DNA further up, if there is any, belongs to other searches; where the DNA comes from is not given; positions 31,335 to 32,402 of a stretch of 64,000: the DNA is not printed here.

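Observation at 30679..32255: Polytopic membrane protein translationally coupled to a papain-family (C1A) peptidase: candidate unconventional lysis cassette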

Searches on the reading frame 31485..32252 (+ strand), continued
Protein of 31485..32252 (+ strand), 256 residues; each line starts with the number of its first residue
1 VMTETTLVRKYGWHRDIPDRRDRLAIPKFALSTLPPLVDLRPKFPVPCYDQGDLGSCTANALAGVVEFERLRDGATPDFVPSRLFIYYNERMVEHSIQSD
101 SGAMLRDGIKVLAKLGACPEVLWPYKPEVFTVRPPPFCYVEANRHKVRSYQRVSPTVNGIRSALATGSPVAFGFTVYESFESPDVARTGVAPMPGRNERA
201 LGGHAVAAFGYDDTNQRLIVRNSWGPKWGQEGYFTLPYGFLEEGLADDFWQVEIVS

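Call 27: find_homologous_proteins(query=window:31488-32252:+, max_evalue=1e-10)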
Query window:31488-32252:+ (255 aa): 8000 proteins with E <= 1e-10 among 8000 candidates; the best 120 are listed.
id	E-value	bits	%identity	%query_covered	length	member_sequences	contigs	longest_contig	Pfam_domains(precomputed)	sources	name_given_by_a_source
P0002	8.8e-175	597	100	100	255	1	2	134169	PF00112.30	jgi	jgi:C1A family cysteine protease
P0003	6.8e-109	381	66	97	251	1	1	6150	PF00112.30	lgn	-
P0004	2.6e-94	334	58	97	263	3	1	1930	PF00112.30,PF13529.14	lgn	-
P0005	2.6e-94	334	58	97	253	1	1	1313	PF00112.30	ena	-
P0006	3.1e-94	333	59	98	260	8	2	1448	PF00112.30,PF13529.14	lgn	-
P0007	3.5e-94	333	56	96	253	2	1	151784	PF00112.30,PF13529.14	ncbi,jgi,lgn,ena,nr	ncbi:MAG TPA: C1 family peptidase [Burkholderiales bacterium]|nr:C1 family peptidase [Burkholderiale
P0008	3.7e-94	333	56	97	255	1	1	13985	PF00112.30,PF13529.14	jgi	jgi:C1A family cysteine protease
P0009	5.7e-94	332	60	98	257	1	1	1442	PF00112.30,PF13529.14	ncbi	-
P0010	6.4e-94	332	59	98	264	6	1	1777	PF00112.30,PF13529.14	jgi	jgi:C1A family cysteine protease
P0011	7.2e-94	332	59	100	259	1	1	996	PF00112.30,PF13529.14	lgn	-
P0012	9.1e-94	332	60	97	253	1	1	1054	PF00112.30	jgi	jgi:C1A family cysteine protease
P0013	1.5e-93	331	58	97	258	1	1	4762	PF00112.30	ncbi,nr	ncbi:MAG: C1 family peptidase [Verrucomicrobia bacterium]|nr:C1 family peptidase [Verrucomicrobiota 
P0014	1.6e-93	331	58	97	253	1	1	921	PF00112.30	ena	-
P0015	2.9e-93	330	57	97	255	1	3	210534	PF00112.30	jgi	jgi:C1A family cysteine protease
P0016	3.3e-93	330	58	97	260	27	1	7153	PF00112.30,PF13529.14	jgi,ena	jgi:C1A family cysteine protease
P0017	3.9e-93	330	58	96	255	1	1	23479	PF00112.30,PF13529.14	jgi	jgi:C1A family cysteine protease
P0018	4.9e-93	329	59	96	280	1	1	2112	PF00112.30,PF13529.14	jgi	jgi:C1A family cysteine protease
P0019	5.6e-93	329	57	98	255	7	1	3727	PF00112.30,PF13529.14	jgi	jgi:C1A family cysteine protease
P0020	6.9e-93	329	59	100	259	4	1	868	PF00112.30,PF13529.14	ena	-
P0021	8.3e-93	329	59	97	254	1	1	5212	PF00112.30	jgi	-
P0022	8.9e-93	328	59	98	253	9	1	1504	PF00112.30,PF13529.14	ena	-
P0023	9.1e-93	328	57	97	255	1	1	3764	PF00112.30,PF13529.14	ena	-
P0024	1.1e-92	328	56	97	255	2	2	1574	PF00112.30,PF13529.14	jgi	jgi:C1A family cysteine protease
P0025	1.3e-92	328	57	98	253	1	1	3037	PF00112.30,PF13529.14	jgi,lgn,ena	-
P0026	1.5e-92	328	56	98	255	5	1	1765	PF00112.30,PF13529.14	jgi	-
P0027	1.5e-92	328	57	98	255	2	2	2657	PF00112.30,PF13529.14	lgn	-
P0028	2.4e-92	327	59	98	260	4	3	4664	PF00112.30,PF13529.14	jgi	jgi:C1A family cysteine protease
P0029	2.4e-92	327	57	97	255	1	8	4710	PF00112.30,PF13529.14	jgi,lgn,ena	jgi:C1A family cysteine protease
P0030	2.5e-92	327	57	97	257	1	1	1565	PF00112.30,PF13529.14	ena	-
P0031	2.7e-92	327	57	97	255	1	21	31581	PF00112.30,PF13529.14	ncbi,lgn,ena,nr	ncbi:MAG TPA: C1 family peptidase [Pseudolabrys sp.]|nr:C1 family peptidase [Pseudolabrys sp.]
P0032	2.7e-92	327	58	98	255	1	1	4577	PF00112.30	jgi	jgi:C1A family cysteine protease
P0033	2.9e-92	327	58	97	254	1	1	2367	PF00112.30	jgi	jgi:C1A family cysteine protease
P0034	3.0e-92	327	58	97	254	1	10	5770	PF00112.30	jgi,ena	-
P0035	3.4e-92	327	58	97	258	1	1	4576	PF00112.30,PF13529.14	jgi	jgi:C1A family cysteine protease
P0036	4.0e-92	326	57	98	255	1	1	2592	PF00112.30,PF13529.14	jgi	jgi:C1A family cysteine protease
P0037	4.2e-92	326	56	97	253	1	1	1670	PF00112.30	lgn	-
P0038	4.8e-92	326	57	98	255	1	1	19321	PF00112.30,PF13529.14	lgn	-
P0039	4.9e-92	326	58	97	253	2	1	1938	PF00112.30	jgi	jgi:C1A family cysteine protease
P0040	5.0e-92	326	56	99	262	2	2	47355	PF00112.30,PF13529.14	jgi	jgi:C1A family cysteine protease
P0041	5.1e-92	326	58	97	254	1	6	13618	PF00112.30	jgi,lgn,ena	jgi:C1A family cysteine protease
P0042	6.3e-92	326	57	97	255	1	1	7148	PF00112.30,PF13529.14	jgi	jgi:C1A family cysteine protease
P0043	7.1e-92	326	57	97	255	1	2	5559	PF00112.30,PF13529.14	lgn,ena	-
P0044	7.3e-92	326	58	97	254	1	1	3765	PF00112.30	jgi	jgi:C1A family cysteine protease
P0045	7.3e-92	325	56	97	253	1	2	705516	PF00112.30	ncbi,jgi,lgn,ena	jgi:C1A family cysteine protease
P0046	7.4e-92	325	58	97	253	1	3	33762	PF00112.30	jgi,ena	-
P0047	7.4e-92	325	56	97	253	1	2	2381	PF00112.30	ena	-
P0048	9.3e-92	325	57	98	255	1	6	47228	PF00112.30,PF13529.14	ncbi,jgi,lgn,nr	ncbi:MAG TPA: C1 family peptidase [Burkholderiales bacterium]|jgi:C1A family cysteine protease|nr:C1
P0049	9.3e-92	325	56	98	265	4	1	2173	PF00112.30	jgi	-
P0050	9.4e-92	325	57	98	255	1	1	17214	PF00112.30,PF13529.14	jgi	jgi:C1A family cysteine protease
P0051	9.5e-92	325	58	97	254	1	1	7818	PF00112.30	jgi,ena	jgi:C1A family cysteine protease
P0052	1.1e-91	325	59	97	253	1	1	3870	PF00112.30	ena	-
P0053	1.1e-91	325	58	97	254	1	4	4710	PF00112.30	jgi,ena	-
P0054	1.2e-91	325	57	97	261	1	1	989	PF00112.30,PF13529.14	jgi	jgi:C1A family cysteine protease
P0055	1.2e-91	325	56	99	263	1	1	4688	PF00112.30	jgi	-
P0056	1.3e-91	325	57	99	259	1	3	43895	PF00112.30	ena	-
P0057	1.5e-91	324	57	98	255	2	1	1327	PF00112.30,PF13529.14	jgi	-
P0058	1.5e-91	324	58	97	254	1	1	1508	PF00112.30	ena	-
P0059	1.6e-91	324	57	97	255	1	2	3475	PF00112.30,PF13529.14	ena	-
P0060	1.8e-91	324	56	99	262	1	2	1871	PF00112.30,PF13529.14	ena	-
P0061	1.9e-91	324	57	97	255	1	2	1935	PF00112.30,PF13529.14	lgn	-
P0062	1.9e-91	324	56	97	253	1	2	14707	PF00112.30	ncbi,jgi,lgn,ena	ncbi:MAG: C1 family peptidase [Verrucomicrobiota bacterium]|jgi:C1A family cysteine protease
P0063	1.9e-91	324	57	97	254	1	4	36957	PF00112.30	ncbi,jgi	ncbi:MAG: C1 family peptidase [Verrucomicrobiota bacterium]|jgi:C1A family cysteine protease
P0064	2.3e-91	324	57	98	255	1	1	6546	PF00112.30,PF13529.14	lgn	-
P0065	2.4e-91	324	57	97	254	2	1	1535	PF00112.30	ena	-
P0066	2.4e-91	324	57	98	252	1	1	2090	PF00112.30,PF13529.14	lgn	-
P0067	2.5e-91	324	57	98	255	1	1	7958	PF00112.30,PF13529.14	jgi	jgi:C1A family cysteine protease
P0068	2.7e-91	324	57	97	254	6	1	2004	PF00112.30,PF13529.14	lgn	-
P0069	2.7e-91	324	59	98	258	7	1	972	PF00112.30,PF13529.14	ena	-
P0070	3.4e-91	323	55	98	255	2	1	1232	PF00112.30,PF13529.14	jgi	-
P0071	3.4e-91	323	57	96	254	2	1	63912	PF00112.30,PF13529.14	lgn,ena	-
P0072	3.4e-91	323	58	97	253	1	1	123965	PF00112.30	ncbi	-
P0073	3.6e-91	323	56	98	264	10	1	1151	PF00112.30,PF13529.14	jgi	-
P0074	3.6e-91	323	53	97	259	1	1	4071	PF00112.30,PF13529.14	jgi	jgi:C1A family cysteine protease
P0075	3.6e-91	323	57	97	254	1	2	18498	PF00112.30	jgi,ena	-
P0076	3.8e-91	323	58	98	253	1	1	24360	PF00112.30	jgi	jgi:C1A family cysteine protease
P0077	4.4e-91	323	57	98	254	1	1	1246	PF00112.30,PF13529.14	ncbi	-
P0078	4.9e-91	323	57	97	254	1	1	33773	PF00112.30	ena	-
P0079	5.1e-91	323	56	98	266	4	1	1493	PF00112.30,PF13529.14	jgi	jgi:C1A family cysteine protease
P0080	5.2e-91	323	57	97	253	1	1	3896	PF00112.30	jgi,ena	-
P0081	5.2e-91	323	55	97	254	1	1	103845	PF00112.30,PF13529.14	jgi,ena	jgi:C1A family cysteine protease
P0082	5.4e-91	323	56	99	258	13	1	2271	PF00112.30,PF13529.14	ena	-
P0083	5.4e-91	323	56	98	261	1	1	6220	PF00112.30,PF13529.14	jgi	jgi:C1A family cysteine protease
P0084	5.6e-91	323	58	98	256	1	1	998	PF00112.30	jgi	-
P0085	5.8e-91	323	57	97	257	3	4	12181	PF00112.30,PF13529.14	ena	-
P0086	5.9e-91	323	57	98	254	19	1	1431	PF00112.30,PF13529.14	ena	-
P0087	6.4e-91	322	57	97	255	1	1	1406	PF00112.30,PF13529.14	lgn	-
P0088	6.9e-91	322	56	98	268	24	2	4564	PF00112.30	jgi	jgi:C1A family cysteine protease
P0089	7.3e-91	322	56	98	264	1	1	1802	PF00112.30,PF13529.14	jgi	jgi:C1A family cysteine protease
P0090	7.9e-91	322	55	98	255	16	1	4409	PF00112.30,PF13529.14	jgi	jgi:C1A family cysteine protease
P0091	8.2e-91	322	59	97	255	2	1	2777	PF00112.30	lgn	-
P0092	8.6e-91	322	58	97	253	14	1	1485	PF00112.30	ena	-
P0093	9.1e-91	322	59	97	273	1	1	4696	PF00112.30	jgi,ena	-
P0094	9.6e-91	322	57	98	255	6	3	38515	PF00112.30,PF13529.14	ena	-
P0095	9.7e-91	322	57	98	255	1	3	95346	PF00112.30,PF13529.14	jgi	jgi:C1A family cysteine protease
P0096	9.9e-91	322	56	98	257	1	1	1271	PF00112.30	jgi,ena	-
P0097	1.0e-90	322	57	98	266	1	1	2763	PF00112.30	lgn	-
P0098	1.1e-90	322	56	98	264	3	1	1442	PF00112.30,PF13529.14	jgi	jgi:C1A family cysteine protease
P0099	1.2e-90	322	56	99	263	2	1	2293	PF00112.30,PF13529.14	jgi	-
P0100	1.2e-90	322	56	97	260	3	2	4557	PF00112.30,PF13529.14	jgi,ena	-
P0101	1.2e-90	321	54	98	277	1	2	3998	PF00112.30,PF13529.14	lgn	-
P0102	1.3e-90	321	58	97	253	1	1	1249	PF00112.30,PF13529.14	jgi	jgi:C1A family cysteine protease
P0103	1.3e-90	321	57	98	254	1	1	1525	PF00112.30,PF13529.14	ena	-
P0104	1.3e-90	321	56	97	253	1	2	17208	PF00112.30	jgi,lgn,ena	jgi:C1A family cysteine protease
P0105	1.3e-90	321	56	97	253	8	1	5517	PF00112.30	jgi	jgi:C1A family cysteine protease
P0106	1.5e-90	321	55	98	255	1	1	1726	PF00112.30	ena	-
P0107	1.6e-90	321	56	97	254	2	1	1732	PF00112.30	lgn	-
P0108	1.6e-90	321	60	98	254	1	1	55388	PF00112.30,PF13529.14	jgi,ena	-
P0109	1.8e-90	321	57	97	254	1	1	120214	PF00112.30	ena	-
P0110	1.8e-90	321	56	98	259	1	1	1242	PF00112.30,PF13529.14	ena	-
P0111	1.9e-90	321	56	97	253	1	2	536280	PF00112.30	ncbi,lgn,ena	-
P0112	2.0e-90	321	57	97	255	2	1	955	PF00112.30,PF13529.14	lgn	-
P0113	2.0e-90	321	56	97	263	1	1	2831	PF00112.30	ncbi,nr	ncbi:MAG TPA: C1 family peptidase [Terriglobia bacterium]|nr:C1 family peptidase [Terriglobia bacter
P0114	2.1e-90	321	55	98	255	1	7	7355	PF00112.30,PF13529.14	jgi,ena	jgi:C1A family cysteine protease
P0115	2.3e-90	321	57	97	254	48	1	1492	PF00112.30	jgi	jgi:C1A family cysteine protease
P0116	2.4e-90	320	57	100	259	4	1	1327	PF00112.30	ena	-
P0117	2.5e-90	320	56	97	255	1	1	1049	PF00112.30,PF13529.14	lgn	-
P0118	2.5e-90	320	55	97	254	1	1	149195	PF00112.30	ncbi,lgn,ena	-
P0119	2.5e-90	320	54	97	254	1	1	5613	PF00112.30,PF13529.14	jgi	jgi:C1A family cysteine protease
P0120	2.6e-90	320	58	97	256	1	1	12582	PF00112.30,PF13529.14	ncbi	-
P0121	2.8e-90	320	57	97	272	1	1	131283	PF00112.30,PF13529.14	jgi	jgi:C1A family cysteine protease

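Call 28: find_encoding_contigs(protein=P0002, flank=10000, max_places=4)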
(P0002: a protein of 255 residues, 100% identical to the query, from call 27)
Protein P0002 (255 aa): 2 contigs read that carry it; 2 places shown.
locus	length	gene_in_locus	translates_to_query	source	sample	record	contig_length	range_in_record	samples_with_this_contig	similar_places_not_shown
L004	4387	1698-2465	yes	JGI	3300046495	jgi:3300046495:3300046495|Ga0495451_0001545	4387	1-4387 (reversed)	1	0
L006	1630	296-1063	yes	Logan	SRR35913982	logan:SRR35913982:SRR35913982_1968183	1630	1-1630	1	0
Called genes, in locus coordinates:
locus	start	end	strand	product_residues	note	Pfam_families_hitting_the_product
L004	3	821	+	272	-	?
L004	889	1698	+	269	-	-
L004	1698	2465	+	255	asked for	PF00112:Peptidase_C1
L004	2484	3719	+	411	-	-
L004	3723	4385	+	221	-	?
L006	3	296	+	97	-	?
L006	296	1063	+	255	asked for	PF00112:Peptidase_C1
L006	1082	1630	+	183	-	?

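Call 29: find_encoding_contigs(protein=P0003, flank=10000, max_places=4)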
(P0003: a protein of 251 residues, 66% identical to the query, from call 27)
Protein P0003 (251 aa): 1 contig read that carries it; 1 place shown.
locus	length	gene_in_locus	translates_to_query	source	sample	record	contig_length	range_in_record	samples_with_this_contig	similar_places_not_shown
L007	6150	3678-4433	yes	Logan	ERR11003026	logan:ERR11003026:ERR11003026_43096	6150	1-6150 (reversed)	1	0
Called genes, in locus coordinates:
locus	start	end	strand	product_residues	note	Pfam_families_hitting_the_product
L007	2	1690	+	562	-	?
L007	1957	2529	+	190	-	-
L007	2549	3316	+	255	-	-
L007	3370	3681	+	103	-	PF20137:BubE (weak)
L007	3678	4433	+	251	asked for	PF00112:Peptidase_C1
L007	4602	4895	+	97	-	-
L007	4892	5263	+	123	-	-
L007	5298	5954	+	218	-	PF23140:Gp80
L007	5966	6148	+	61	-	?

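Call 31: search_protein_families(library=pfam, proteins=[L007:1957-2526:+, L007:2549-3313:+, L007:3313-3678:+, L007:4602-4892:+, L007:4892-5260:+, L007:5298-5951:+, L007:239-1687:+], max_evalue=0.05)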
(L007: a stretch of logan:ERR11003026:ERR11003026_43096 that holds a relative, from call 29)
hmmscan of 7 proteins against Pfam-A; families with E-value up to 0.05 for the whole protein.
L007:1957-2526:+ (190 aa): 0 families

L007:2549-3313:+ (255 aa): 0 families

L007:3313-3678:+ (122 aa): 1 family
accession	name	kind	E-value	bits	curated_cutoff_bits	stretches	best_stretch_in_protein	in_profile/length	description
PF20137.4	DUF6527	-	7.4e-06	26.2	23.6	1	76-112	21-60/63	Family of unknown function (DUF6527)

L007:4602-4892:+ (97 aa): 0 families

L007:4892-5260:+ (123 aa): 0 families

L007:5298-5951:+ (218 aa): 1 family
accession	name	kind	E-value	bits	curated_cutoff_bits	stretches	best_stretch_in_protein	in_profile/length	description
PF23140.1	Gp80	-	4.6e-13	50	27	2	101-215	29-127/128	Podophage GP4 fiber I protein gp80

L007:239-1687:+ (483 aa): 1 family
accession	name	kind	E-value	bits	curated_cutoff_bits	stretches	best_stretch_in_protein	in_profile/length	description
PF13550.12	Phage-tail_3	-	8.8e-09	35.9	23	1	3-54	115-163/164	Putative phage tail protein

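Call 57: search_protein_families(library=pfam, proteins=[L001:5920-8178:+], max_evalue=0.01)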
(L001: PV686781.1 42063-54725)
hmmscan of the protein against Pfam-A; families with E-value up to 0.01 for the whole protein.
L001:5920-8178:+ (753 aa): 7 families
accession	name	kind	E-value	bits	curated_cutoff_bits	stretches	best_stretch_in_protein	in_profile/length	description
PF08924.17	Rv2525c_GlyHyd-like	-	1e-28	101.2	27.2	1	403-572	1-196/198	Rv2525c-like, glycoside hydrolase-like domain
PF01471.23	PG_binding_1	-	1.7e-18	67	23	1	603-659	2-57/57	Putative peptidoglycan binding domain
PF00112.29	Peptidase_C1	-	3e-06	27.9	20.7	1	39-225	14-196/220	Papain family cysteine protease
PF13529.12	Peptidase_C39_2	-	5.9e-05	24.1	24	1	116-210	56-134/143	Peptidase_C39 like family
PF09374.15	PG_binding_3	-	8.6e-05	23.1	24.6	0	643-660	15-32/76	Predicted Peptidoglycan domain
PF02369.22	Big_1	-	0.00012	22.5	34.9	1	303-355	29-81/93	Bacterial Ig-like domain (group 1)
PF10670.15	DUF4198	-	0.0019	18.8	34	1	295-341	148-196/209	Domain of unknown function (DUF4198)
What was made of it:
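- A C1 domain is fused to an Rv2525c-type glycosidase-like domain and PG_binding_1 in the MMB025 endolysin (call 57). The MMB025 endolysin combines a C1 domain with PG_binding_1 and a glycosidase-like domain (call 57).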

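Call 58: get_annotated_region(hit=H6, flank=4000)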
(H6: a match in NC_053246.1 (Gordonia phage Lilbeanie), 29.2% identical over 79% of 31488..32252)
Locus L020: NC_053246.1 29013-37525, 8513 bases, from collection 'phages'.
description: Gordonia phage Lilbeanie, complete genome.
organism: Gordonia phage Lilbeanie (NCBI taxid 2794947)
taxonomy: Viruses; Duplodnaviria; Heunggongvirae; Uroviricota; Caudoviricetes; Lilbeanievirus; Lilbeanievirus lilbeanie
host: Gordonia terrae 3612; source: -; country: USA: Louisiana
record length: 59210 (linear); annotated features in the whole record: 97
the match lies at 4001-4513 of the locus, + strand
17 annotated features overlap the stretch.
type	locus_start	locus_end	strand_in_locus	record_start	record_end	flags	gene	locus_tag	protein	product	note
CDS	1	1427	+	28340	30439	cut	35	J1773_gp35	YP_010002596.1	minor tail protein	-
CDS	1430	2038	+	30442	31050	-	36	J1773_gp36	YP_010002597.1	minor tail protein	-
CDS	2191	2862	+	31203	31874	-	37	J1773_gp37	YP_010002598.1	endolysin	-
CDS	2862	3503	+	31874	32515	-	38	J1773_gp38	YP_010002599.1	lysin A, glycosyl hydrolase domain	-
CDS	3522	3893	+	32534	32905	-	39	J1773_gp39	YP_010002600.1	hypothetical protein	-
CDS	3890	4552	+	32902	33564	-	40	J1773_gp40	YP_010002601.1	peptidase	-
CDS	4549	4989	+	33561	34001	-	41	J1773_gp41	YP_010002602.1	holin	-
CDS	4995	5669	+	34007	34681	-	42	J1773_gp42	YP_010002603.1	minor tail protein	-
CDS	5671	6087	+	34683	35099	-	43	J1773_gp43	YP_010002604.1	membrane protein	-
CDS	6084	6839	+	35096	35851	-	44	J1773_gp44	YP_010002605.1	lysin B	-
CDS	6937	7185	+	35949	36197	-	45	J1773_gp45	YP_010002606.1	hypothetical protein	-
CDS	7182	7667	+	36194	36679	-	46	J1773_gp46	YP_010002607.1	hypothetical protein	-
CDS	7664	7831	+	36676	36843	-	47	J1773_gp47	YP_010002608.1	hypothetical protein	-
CDS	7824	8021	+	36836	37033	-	48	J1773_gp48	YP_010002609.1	hypothetical protein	-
CDS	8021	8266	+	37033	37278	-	49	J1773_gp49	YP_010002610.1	hypothetical protein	-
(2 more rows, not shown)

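Call 59: get_annotated_region(hit=H15, flank=4000)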
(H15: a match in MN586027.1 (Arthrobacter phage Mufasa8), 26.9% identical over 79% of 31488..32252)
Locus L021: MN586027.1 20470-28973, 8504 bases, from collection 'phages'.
description: Arthrobacter phage Mufasa8, complete genome.
organism: Arthrobacter phage Mufasa8 (NCBI taxid 2656526)
taxonomy: Viruses; Duplodnaviria; Heunggongvirae; Uroviricota; Caudoviricetes; Mufasoctovirus; Mufasoctovirus mufasa8
host: Arthrobacter sp. ATCC 21022; source: soil; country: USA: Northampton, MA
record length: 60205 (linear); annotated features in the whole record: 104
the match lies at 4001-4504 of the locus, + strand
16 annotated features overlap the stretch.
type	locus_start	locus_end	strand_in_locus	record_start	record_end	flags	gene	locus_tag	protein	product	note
CDS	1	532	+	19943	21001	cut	19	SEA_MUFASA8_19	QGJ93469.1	minor tail protein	-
CDS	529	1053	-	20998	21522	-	20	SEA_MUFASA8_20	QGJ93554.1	hypothetical protein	-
CDS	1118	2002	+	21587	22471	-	21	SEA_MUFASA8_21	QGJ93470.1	hypothetical protein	-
CDS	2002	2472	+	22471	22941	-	22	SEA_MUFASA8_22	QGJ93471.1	membrane protein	-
CDS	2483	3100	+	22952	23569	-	23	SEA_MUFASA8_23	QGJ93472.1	lysin A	-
CDS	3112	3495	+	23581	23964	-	24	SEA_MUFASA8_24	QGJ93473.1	hypothetical protein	-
CDS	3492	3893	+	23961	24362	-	25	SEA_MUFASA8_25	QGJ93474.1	membrane protein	-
CDS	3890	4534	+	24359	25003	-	26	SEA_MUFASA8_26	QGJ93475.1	cysteine protease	-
CDS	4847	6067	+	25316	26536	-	27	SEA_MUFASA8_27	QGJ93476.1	tyrosine integrase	-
CDS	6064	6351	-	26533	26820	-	28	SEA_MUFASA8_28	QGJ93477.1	hypothetical protein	-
CDS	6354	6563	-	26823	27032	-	29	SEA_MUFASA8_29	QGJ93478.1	excise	-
CDS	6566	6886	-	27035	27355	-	30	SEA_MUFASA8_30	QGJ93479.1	hypothetical protein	-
CDS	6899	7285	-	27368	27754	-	31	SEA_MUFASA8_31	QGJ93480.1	hypothetical protein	-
CDS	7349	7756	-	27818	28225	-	32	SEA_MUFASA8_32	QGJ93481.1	hypothetical protein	-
CDS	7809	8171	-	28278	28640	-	33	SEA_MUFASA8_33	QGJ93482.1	hypothetical protein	-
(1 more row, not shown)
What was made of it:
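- Distant C1 homologues lie in annotated lysis cassettes of Lilbeanie and Mufasa8 (calls 58, 59). Independent placement in actinophage lysis cassettes (calls 58, 59) is hard to explain by chance.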

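Call 60: get_annotated_region(hit=H17, flank=4000)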
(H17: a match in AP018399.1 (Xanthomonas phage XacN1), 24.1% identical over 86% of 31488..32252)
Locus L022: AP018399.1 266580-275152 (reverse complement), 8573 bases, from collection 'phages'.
description: Xanthomonas phage XacN1 DNA, complete genome.
organism: Xanthomonas phage XacN1 (NCBI taxid 2042251)
taxonomy: Viruses; Duplodnaviria; Heunggongvirae; Uroviricota; Caudoviricetes
host: Xanthomonas citri; source: -; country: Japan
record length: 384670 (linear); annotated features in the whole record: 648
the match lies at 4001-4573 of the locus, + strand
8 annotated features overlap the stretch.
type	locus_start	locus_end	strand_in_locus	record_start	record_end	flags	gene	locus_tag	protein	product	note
CDS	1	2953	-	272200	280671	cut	-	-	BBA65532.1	glycerophosphoryl diester phosphodiesterase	ORF384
CDS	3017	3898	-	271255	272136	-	-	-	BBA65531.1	metallophosphoesterase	ORF383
CDS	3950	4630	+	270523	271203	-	-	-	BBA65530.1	papain family cysteine protease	ORF382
CDS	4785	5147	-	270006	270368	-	-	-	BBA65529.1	predicted ORF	ORF381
CDS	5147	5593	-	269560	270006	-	-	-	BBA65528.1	predicted ORF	ORF380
CDS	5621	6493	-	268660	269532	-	-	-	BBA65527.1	hypothetical protein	ORF379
CDS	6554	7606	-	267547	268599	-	-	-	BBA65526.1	ribonucleotide-diphosphate reductase beta subunit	ORF378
CDS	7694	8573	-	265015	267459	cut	-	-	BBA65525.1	ribonucleotide-diphosphate reductase alpha subunit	ORF377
